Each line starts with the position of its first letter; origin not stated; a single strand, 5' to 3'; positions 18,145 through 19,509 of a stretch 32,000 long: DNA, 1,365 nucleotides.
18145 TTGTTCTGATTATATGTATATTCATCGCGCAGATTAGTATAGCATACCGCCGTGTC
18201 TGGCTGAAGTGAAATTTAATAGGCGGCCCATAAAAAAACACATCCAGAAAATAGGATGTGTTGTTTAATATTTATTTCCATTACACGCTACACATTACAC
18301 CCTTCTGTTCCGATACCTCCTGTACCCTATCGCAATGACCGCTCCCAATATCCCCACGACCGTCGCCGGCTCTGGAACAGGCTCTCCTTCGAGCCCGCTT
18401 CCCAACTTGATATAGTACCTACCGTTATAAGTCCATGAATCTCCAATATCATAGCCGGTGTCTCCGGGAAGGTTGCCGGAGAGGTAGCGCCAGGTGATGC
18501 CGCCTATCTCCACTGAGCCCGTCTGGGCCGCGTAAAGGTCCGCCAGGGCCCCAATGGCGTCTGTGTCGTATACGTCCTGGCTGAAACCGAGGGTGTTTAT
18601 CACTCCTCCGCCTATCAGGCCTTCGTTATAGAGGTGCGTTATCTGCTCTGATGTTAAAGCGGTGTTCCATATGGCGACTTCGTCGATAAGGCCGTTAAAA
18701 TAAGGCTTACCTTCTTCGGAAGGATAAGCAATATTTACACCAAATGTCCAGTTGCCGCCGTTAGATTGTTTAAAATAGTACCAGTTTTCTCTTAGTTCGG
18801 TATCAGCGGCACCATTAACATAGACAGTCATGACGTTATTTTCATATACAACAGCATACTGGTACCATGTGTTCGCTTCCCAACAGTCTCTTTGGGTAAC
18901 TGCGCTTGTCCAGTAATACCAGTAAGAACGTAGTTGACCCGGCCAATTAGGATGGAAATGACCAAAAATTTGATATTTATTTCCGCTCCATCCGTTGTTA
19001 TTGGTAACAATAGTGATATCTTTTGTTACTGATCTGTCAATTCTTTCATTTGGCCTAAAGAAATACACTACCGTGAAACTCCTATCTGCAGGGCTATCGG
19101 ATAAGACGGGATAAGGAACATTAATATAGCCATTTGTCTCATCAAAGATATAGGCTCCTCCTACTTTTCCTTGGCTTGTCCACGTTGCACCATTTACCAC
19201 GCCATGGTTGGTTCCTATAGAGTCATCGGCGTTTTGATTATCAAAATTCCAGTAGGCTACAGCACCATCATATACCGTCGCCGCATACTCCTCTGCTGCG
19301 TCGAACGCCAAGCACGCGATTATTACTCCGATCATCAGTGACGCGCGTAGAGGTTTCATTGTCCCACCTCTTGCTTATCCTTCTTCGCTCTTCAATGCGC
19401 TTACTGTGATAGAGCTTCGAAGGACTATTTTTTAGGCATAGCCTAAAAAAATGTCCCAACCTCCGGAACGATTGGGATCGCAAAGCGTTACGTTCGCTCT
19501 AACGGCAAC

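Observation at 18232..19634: Self-contained cassette: promoter, riboswitch, one PEP-CTERM gene, terminator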

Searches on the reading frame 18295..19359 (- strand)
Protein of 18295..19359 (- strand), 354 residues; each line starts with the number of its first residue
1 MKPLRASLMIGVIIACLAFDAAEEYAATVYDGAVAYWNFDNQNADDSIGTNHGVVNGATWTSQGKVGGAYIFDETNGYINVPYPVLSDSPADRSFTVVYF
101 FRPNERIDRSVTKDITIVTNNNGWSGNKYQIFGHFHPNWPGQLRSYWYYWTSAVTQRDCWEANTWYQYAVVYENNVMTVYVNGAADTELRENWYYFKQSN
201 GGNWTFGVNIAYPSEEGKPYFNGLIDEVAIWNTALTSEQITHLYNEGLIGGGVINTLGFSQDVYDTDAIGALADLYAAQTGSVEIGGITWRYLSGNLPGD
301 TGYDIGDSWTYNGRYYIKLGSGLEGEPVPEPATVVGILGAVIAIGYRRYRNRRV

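Call 7: search_protein_families(library=pfam, proteins=[window:18295-19359:-], max_evalue=0.01)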
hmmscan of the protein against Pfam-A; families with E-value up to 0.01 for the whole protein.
window:18295-19359:- (354 aa): 1 family
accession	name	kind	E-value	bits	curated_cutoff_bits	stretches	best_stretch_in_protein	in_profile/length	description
PF13385.13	Laminin_G_3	-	1.9e-18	67.5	27.6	1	74-240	2-150/151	Concanavalin A-like lectin/glucanases superfamily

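Call 8: search_protein_families(library=ncbifam, proteins=[window:18295-19359:-], max_evalue=0.01)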
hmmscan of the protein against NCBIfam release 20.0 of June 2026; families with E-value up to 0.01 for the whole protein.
window:18295-19359:- (354 aa): 2 families
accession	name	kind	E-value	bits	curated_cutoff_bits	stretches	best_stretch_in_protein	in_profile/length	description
NF052521.1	TafC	equivalog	9.7e-06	24.9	410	1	151-251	275-367/373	TafC family fimbrial protein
TIGR02595.1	PEP_CTERM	domain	0.0044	17.8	16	0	328-348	1-21/24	PEP-CTERM sorting domain-containing protein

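Call 14: find_encoding_contigs(protein=window:18295-19359:-, flank=10000, max_places=6)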
Protein window:18295-19359:- (354 aa): no gene with exactly this product is on record in the collection.
